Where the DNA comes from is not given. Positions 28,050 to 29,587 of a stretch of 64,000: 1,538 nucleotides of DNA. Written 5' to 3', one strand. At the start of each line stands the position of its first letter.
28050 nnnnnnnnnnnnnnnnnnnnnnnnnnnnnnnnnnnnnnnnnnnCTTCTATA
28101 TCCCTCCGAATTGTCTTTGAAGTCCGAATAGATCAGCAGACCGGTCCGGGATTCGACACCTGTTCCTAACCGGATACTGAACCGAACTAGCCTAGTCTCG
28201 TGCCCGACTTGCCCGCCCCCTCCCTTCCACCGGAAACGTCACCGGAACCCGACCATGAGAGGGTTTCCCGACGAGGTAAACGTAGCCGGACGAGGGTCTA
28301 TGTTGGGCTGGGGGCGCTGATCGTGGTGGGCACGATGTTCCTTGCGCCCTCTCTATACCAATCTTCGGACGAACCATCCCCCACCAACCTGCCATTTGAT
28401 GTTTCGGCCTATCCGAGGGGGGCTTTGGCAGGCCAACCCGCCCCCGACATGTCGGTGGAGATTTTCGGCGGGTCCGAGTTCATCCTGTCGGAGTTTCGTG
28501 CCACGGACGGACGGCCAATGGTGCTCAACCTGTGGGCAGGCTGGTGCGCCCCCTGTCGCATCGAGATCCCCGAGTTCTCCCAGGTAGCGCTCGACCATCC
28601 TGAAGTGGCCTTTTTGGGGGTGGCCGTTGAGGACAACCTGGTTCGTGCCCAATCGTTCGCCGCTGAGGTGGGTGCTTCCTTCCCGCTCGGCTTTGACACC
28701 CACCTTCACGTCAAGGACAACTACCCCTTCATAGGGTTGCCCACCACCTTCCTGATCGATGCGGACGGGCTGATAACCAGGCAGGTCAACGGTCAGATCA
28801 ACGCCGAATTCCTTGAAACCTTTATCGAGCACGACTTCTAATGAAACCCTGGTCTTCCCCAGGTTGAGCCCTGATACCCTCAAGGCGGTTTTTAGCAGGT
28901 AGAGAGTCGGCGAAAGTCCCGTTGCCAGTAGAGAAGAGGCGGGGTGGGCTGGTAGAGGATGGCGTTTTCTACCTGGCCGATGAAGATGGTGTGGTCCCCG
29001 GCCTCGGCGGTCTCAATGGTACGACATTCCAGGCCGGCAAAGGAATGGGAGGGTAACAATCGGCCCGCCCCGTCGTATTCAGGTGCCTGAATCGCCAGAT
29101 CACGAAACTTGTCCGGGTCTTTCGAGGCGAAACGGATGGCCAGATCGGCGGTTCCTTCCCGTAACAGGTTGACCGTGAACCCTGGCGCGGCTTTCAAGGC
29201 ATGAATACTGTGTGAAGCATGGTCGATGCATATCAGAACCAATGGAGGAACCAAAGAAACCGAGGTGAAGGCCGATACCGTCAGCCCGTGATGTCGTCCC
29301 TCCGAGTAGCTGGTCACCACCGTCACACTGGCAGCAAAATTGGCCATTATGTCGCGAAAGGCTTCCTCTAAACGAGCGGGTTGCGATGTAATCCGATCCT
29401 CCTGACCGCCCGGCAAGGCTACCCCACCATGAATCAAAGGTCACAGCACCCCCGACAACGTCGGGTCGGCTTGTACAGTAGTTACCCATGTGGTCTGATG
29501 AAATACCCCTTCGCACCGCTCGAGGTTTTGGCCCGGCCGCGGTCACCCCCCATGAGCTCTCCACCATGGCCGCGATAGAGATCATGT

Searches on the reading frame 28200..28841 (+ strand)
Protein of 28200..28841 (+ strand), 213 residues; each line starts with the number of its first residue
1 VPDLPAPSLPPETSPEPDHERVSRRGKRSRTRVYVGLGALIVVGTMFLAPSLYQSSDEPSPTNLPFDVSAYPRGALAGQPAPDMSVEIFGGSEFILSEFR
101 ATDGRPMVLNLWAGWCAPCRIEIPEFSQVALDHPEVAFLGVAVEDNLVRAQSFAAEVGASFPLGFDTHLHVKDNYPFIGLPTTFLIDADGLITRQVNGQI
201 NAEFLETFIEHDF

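Call 3: search_protein_families(library=pfam, proteins=[window:28200-28841:+], max_evalue=0.01)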
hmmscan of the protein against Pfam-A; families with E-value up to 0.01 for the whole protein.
window:28200-28841:+ (213 aa): 5 families
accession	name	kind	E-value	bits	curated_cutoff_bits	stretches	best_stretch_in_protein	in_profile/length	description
PF00578.27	AhpC-TSA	-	7.3e-17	61.9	26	1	78-193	2-122/124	AhpC/TSA family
PF08534.16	Redoxin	-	2.4e-12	47.3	26.6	1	77-200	2-136/148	Redoxin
PF00085.26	Thioredoxin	-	9.6e-06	26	23.5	1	104-153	18-68/103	Thioredoxin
PF13905.12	Thioredoxin_8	-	0.002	18.9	27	1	104-190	1-92/94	Thioredoxin-like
PF13098.12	Thioredoxin_2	-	0.0038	18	27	1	102-206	3-101/104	Thioredoxin-like domain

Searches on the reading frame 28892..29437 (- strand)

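Call 3: search_protein_families(library=pfam, proteins=[window:28892-29437:-], max_evalue=0.01)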
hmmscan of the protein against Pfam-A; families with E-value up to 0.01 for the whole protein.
window:28892-29437:- (181 aa): 2 families
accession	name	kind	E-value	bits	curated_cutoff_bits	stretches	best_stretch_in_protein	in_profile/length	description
PF01613.24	Flavin_Reduct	-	2e-36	125.8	27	1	31-178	1-152/153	Flavin reductase like domain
PF04087.19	DUF389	-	0.0045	17.5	23.9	1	21-91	62-132/137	Domain of unknown function (DUF389)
